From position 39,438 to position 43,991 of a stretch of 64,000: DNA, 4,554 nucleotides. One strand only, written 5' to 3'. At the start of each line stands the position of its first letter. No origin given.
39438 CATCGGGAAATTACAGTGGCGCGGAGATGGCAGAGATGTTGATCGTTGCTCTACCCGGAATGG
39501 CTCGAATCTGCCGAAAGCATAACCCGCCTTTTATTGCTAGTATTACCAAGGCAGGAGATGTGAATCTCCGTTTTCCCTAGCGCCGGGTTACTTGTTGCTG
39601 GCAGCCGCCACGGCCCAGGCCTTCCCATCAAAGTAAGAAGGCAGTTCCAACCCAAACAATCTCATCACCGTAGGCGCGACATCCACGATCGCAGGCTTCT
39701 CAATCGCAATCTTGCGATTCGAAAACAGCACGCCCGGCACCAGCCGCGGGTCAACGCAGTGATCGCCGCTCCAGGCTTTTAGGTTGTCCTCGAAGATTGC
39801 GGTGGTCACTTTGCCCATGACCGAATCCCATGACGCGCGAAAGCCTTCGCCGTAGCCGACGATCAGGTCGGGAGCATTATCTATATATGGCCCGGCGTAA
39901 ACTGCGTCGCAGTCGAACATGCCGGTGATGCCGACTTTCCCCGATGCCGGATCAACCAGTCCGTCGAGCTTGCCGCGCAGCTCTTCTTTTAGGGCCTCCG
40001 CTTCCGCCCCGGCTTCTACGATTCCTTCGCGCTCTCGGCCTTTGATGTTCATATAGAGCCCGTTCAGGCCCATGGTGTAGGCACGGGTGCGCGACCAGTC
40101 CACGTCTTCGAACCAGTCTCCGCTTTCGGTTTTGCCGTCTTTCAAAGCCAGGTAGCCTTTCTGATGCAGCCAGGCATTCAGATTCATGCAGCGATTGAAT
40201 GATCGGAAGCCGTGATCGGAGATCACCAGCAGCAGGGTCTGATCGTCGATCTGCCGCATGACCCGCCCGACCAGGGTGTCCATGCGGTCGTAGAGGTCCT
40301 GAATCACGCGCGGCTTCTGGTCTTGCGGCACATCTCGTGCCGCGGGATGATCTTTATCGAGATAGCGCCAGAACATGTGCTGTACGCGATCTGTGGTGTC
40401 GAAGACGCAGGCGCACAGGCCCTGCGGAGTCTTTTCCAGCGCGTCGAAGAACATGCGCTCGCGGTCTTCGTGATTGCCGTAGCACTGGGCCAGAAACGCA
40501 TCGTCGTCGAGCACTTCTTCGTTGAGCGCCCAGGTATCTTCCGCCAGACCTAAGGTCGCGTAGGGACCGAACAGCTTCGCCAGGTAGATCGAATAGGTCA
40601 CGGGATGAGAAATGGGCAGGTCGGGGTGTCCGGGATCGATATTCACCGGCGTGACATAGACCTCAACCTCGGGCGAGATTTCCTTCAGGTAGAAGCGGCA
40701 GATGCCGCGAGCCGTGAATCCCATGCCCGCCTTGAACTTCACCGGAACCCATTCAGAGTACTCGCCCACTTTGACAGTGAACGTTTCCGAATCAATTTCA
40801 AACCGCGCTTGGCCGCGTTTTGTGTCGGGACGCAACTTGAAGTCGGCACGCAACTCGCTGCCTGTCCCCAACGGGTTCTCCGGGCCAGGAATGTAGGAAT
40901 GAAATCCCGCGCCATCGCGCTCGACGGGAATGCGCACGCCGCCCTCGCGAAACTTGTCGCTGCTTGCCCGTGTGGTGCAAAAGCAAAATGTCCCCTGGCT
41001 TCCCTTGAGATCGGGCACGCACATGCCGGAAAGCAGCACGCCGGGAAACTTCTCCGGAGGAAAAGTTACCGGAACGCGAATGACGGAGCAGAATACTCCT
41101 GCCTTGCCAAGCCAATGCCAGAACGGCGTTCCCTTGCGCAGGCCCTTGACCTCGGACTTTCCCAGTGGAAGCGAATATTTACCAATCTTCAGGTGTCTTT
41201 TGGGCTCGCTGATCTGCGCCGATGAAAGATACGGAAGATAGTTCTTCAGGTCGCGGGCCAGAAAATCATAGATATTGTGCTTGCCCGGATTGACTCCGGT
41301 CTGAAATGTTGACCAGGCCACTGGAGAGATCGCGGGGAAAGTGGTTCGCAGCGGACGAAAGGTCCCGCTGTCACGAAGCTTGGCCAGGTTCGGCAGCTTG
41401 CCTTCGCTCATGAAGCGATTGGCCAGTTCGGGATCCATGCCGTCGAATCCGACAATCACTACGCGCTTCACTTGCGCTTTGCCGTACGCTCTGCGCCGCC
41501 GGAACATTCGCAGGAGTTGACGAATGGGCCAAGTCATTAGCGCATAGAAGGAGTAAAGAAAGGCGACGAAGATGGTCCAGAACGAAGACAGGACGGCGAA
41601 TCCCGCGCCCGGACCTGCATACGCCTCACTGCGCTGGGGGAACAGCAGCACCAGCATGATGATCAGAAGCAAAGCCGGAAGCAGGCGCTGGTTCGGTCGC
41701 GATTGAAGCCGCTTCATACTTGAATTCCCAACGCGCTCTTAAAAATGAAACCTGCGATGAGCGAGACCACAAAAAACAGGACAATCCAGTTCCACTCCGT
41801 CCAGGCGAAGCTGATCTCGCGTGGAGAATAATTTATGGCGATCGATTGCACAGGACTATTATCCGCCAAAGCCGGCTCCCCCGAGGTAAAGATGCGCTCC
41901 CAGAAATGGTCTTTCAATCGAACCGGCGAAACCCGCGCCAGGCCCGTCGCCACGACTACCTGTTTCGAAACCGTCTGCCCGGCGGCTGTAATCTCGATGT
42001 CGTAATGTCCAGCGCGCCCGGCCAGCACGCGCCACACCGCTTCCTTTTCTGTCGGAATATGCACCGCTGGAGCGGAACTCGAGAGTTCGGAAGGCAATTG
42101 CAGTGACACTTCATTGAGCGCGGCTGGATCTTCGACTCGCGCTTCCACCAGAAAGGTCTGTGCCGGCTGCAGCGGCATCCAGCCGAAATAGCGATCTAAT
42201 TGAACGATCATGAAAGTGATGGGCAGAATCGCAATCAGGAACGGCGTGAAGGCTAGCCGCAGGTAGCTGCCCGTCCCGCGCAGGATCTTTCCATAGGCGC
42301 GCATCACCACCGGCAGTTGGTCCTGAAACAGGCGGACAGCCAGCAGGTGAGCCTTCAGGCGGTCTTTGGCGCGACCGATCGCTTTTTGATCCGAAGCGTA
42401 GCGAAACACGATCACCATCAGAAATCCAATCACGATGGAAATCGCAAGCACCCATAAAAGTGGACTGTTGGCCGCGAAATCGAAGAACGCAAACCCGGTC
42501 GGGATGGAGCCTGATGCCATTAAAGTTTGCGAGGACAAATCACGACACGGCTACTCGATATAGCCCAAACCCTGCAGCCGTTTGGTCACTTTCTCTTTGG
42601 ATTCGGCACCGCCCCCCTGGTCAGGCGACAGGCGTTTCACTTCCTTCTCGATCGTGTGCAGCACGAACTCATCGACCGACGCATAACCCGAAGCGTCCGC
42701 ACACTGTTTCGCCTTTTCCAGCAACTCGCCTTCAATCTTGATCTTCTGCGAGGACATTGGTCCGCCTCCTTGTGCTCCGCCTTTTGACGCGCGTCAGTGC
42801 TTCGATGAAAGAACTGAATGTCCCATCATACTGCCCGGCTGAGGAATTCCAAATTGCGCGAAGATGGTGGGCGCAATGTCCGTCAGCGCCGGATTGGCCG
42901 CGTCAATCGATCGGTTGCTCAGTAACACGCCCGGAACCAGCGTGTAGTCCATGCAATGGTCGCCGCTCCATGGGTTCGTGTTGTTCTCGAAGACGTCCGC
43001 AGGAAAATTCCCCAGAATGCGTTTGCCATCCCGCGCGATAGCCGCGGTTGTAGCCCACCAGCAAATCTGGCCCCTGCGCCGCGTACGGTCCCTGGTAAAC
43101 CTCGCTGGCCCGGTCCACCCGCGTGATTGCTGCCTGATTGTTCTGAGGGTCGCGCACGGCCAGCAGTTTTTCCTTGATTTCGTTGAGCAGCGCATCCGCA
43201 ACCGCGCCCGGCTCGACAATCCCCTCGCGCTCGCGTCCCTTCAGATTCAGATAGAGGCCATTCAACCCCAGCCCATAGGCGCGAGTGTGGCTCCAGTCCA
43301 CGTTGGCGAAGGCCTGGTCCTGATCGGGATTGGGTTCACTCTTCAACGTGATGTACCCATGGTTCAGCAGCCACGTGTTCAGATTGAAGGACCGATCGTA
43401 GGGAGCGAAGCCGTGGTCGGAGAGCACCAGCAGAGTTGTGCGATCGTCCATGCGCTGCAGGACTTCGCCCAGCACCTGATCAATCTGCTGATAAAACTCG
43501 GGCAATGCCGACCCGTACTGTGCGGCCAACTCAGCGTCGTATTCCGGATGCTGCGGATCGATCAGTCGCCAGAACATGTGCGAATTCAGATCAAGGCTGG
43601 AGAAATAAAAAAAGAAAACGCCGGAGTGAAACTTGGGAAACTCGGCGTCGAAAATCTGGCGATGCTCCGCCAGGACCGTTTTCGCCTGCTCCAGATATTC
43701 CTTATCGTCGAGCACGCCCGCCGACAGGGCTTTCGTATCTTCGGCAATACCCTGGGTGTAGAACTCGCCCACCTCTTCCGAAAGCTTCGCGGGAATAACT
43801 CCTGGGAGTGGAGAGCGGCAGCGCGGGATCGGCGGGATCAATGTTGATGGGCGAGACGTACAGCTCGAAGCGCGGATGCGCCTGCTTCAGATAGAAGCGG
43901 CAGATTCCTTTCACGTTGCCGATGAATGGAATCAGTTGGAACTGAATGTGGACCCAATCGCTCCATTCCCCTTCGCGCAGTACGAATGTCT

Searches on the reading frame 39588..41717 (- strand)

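Call 66: search_protein_families(library=pfam, proteins=[window:39588-41717:-], max_evalue=0.00001)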
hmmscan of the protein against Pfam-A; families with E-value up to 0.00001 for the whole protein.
window:39588-41717:- (709 aa): 1 family
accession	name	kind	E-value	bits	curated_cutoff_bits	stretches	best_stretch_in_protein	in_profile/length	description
PF01663.27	Phosphodiest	-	4.3e-34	119.1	23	2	86-218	1-112/342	Type I phosphodiesterase / nucleotide pyrophosphatase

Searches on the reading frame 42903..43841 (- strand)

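Call 66: search_protein_families(library=pfam, proteins=[window:42903-43841:-], max_evalue=0.00001)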
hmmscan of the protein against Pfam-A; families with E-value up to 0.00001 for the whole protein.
window:42903-43841:- (312 aa): 1 family
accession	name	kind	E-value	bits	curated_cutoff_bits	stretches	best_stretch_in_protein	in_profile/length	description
PF01663.27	Phosphodiest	-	9.1e-18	65.4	23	1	60-268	144-321/342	Type I phosphodiesterase / nucleotide pyrophosphatase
